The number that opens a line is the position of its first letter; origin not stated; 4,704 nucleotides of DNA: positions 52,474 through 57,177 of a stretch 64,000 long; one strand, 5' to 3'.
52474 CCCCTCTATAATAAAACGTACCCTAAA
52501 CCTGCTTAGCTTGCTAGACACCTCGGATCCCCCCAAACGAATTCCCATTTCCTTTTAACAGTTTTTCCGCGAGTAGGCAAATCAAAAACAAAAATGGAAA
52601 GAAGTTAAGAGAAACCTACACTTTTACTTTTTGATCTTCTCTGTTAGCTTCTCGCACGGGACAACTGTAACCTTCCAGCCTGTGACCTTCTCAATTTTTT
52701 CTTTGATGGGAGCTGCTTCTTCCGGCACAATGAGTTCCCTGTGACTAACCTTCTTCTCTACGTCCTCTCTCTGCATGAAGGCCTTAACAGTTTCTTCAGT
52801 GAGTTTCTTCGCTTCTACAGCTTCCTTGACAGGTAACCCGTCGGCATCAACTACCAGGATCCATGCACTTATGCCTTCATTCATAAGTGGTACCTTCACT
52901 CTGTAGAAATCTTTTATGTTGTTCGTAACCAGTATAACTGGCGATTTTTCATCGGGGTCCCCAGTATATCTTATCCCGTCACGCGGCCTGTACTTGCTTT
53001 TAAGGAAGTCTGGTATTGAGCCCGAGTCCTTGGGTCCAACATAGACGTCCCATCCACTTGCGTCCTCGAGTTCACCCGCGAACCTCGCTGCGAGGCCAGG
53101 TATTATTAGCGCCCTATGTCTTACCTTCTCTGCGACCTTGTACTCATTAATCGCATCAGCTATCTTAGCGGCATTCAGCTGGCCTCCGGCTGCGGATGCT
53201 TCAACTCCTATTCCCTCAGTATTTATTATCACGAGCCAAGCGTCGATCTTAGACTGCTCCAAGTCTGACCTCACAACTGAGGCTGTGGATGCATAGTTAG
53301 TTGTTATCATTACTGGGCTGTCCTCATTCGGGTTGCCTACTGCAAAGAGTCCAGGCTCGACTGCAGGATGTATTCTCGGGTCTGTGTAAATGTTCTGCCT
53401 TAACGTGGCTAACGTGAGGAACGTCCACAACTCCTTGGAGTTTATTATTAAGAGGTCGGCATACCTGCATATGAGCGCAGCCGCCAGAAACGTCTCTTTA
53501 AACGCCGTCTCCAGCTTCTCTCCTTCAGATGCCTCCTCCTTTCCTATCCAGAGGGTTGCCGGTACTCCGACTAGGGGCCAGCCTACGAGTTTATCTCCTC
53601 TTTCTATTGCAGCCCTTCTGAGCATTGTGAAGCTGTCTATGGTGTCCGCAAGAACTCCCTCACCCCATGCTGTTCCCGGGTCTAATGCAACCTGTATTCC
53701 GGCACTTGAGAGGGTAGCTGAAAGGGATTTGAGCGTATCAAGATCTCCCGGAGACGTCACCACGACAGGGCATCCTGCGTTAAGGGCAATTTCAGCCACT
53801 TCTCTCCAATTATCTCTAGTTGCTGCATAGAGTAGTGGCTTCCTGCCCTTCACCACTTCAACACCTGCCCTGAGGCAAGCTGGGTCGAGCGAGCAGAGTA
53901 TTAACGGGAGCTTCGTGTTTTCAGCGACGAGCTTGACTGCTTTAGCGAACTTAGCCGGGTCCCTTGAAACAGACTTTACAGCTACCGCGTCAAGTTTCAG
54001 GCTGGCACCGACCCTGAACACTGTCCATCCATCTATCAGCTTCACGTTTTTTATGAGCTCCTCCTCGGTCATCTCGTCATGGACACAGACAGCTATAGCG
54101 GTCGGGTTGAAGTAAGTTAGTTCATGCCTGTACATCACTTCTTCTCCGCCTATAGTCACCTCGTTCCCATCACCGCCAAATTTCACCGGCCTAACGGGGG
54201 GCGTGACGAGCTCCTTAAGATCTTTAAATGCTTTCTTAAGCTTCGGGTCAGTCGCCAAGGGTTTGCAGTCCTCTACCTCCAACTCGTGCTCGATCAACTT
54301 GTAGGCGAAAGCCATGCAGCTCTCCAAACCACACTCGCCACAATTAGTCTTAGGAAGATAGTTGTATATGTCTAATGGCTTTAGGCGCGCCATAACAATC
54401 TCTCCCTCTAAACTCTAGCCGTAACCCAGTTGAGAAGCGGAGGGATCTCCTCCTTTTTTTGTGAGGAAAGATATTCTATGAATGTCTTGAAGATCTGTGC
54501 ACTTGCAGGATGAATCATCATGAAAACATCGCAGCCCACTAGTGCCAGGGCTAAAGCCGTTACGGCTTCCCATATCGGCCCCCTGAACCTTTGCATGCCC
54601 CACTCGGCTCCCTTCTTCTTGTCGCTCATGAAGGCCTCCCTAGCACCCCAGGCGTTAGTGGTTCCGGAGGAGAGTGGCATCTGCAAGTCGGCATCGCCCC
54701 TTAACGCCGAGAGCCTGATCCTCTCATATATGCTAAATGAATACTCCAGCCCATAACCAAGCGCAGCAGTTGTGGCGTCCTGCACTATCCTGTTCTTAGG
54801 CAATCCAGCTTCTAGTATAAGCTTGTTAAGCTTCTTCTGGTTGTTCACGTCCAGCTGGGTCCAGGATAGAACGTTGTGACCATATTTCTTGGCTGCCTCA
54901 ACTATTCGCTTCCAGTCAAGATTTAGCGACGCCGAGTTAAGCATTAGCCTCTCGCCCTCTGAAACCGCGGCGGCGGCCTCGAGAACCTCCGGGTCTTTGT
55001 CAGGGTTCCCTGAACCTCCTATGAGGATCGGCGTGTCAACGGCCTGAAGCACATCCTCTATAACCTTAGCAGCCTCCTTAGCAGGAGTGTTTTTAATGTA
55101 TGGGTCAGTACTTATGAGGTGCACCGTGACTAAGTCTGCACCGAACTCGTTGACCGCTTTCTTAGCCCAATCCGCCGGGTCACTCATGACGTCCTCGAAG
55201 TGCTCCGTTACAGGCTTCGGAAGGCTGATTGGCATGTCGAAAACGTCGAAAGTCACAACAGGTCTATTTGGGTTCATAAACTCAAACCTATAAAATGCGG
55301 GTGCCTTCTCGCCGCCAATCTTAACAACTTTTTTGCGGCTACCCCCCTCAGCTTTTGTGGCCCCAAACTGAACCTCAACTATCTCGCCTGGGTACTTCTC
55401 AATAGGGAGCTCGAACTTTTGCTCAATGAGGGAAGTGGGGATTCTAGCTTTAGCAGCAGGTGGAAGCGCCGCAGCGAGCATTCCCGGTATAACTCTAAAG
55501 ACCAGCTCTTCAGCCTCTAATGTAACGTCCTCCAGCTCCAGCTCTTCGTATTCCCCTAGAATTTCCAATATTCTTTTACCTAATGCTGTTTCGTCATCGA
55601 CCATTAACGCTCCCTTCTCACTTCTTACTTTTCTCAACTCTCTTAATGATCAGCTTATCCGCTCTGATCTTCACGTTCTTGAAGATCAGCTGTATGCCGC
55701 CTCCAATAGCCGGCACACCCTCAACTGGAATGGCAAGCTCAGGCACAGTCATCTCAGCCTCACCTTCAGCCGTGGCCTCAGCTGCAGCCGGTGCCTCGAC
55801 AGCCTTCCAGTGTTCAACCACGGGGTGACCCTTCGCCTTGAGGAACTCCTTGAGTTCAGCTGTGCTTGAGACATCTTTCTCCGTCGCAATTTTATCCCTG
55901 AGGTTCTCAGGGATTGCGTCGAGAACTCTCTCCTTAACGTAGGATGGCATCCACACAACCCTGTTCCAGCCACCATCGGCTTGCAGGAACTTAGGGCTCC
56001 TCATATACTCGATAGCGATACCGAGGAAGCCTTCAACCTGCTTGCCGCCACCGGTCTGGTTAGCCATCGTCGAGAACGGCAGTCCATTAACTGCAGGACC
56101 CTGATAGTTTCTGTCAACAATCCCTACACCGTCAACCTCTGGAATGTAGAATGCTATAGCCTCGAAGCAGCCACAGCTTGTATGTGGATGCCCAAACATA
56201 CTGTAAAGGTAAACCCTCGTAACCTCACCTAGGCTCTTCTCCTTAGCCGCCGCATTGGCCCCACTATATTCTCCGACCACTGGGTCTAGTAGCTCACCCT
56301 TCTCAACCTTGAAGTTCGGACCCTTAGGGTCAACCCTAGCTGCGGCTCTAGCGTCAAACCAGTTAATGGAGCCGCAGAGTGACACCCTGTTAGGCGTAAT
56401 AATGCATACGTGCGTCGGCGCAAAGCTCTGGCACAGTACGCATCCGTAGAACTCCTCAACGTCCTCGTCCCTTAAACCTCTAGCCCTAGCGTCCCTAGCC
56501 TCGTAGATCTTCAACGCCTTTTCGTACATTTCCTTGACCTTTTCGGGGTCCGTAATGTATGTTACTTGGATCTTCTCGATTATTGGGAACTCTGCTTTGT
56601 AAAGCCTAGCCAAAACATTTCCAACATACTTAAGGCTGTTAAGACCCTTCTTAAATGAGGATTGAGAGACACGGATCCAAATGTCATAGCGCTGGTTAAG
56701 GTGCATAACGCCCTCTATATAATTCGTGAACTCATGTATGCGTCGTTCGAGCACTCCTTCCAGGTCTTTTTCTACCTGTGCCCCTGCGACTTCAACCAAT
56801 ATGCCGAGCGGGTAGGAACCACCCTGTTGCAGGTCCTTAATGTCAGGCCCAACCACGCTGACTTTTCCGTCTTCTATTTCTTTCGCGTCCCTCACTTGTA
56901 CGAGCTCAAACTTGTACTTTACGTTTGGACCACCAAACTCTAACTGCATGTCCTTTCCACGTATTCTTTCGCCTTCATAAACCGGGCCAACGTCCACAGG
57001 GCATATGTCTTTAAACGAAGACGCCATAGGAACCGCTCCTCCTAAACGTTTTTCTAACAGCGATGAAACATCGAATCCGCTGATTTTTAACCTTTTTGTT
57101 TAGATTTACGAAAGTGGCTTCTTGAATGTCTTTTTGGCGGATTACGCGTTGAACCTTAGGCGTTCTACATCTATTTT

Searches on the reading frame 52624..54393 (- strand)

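Call 94: search_protein_families(library=pfam, proteins=[window:52624-54393:-], max_evalue=0.00001)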
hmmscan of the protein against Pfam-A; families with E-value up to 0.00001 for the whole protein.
window:52624-54393:- (589 aa): 2 families
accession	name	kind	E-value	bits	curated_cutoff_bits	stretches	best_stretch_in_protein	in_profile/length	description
PF03599.22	CdhD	-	4e-147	490.4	24.8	2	70-463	2-386/387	CO dehydrogenase/acetyl-CoA synthase delta subunit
PF04060.18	FeS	-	3e-13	49.7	23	1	13-45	1-33/33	Putative Fe-S cluster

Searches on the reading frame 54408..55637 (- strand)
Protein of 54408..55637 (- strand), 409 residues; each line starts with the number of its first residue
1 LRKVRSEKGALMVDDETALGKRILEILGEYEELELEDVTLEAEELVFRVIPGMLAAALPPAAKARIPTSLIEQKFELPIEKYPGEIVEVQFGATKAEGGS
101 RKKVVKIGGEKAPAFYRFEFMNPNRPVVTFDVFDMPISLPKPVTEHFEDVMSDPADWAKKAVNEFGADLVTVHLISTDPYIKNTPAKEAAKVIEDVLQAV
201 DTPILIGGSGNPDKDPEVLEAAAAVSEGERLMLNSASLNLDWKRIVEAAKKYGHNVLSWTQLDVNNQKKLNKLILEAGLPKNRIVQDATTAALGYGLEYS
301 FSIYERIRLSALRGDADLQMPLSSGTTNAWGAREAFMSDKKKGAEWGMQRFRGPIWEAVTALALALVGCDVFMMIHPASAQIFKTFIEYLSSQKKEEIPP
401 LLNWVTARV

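Call 94: search_protein_families(library=pfam, proteins=[window:54408-55637:-], max_evalue=0.00001)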
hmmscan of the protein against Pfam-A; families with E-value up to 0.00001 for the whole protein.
window:54408-55637:- (409 aa): 1 family
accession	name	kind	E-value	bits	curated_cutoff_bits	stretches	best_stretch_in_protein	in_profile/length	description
PF03599.22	CdhD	-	4.6e-72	243.3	24.8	1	88-335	1-225/387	CO dehydrogenase/acetyl-CoA synthase delta subunit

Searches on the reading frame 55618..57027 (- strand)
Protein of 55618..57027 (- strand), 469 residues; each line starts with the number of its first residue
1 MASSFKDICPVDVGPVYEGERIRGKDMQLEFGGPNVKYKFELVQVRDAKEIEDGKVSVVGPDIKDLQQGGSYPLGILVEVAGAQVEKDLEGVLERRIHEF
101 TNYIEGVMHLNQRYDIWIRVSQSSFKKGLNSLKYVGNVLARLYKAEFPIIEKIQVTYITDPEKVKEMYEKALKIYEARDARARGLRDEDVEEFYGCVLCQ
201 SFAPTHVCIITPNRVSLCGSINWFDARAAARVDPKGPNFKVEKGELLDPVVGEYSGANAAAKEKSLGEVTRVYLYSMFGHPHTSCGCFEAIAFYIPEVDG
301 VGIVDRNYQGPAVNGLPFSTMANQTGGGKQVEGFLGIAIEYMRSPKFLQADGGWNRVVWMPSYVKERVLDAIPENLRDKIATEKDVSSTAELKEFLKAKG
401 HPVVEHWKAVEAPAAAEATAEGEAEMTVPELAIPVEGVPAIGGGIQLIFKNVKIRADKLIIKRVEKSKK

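Call 94: search_protein_families(library=pfam, proteins=[window:55618-57027:-], max_evalue=0.00001)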
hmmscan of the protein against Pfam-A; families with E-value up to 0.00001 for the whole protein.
window:55618-57027:- (469 aa): 2 families
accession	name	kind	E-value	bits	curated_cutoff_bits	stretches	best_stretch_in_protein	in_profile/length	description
PF19436.4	ACS_CODH_B_C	-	1e-82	277.8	25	1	175-405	1-240/245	ACS/CODH beta subunit C-terminal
PF03598.20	CdhC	-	8.5e-66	221.1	24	1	10-164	2-155/155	CO dehydrogenase/acetyl-CoA synthase complex beta subunit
